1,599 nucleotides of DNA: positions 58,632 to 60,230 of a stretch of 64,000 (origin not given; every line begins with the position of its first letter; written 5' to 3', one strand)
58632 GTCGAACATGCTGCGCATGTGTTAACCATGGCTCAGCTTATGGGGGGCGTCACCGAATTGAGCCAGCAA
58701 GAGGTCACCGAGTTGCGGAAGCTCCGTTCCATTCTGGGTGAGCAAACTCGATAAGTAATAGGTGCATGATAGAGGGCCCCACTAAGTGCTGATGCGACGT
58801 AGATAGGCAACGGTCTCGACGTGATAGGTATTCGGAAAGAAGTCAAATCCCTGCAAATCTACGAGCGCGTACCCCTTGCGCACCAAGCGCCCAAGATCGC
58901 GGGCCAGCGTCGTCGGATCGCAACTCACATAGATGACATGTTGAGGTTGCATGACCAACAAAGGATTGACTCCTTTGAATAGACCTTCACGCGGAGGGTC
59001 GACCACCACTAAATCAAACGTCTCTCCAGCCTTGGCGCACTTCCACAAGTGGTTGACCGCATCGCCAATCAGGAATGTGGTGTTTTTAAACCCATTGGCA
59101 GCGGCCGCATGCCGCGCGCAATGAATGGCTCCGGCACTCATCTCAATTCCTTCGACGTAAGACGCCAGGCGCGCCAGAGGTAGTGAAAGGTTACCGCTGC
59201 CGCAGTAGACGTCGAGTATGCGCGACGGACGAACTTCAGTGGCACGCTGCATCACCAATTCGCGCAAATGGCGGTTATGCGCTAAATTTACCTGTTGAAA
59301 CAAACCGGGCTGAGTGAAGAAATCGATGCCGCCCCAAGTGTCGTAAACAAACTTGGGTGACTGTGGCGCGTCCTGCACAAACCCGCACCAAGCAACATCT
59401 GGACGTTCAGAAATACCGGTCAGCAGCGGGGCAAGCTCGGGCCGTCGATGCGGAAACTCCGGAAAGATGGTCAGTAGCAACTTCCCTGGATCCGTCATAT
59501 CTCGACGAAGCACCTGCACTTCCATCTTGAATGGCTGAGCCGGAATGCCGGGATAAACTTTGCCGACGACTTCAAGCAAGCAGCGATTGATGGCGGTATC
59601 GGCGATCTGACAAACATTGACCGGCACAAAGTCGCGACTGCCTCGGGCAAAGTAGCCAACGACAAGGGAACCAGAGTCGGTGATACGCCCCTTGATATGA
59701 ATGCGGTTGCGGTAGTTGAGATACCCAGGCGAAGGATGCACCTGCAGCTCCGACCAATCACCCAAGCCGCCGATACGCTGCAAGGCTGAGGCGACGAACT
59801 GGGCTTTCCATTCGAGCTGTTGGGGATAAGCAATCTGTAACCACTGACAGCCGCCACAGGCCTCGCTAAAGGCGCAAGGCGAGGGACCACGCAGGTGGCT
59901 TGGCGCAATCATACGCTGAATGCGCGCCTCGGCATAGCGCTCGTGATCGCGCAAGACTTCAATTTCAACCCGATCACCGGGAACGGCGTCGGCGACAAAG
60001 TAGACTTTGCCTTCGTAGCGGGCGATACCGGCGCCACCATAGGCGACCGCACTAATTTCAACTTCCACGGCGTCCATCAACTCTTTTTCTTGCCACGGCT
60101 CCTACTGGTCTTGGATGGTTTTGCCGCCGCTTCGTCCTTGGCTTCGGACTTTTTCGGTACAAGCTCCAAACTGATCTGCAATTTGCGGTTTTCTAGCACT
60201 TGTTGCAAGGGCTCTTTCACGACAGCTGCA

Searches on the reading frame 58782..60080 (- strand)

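Call 73: search_protein_families(library=pfam, proteins=[window:58782-60080:-], max_evalue=0.00001)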
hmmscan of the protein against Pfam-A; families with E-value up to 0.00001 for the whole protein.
window:58782-60080:- (432 aa): 7 families
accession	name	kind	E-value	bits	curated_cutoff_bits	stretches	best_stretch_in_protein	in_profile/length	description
PF05958.17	tRNA_U5-meth_tr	-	7.2e-21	75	23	1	259-429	177-356/357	tRNA (Uracil-5-)-methyltransferase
PF13847.12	Methyltransf_31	-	6.8e-11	42.5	27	1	287-361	6-81/145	Methyltransferase domain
PF03602.21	Cons_hypoth95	-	2.5e-09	37.5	24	1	281-365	38-125/182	Conserved hypothetical protein 95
PF13649.12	Methyltransf_25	-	6.4e-09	36.8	27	1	288-360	1-70/97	Methyltransferase domain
PF01938.26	TRAM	-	1.6e-08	34.7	21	1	5-54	8-60/61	TRAM domain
PF09445.16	Methyltransf_15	-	1.4e-07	31.6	22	1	287-366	3-83/165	RNA cap guanine-N2 methyltransferase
PF05175.20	MTS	-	1.8e-07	31.4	23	1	253-363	3-107/170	Methyltransferase small domain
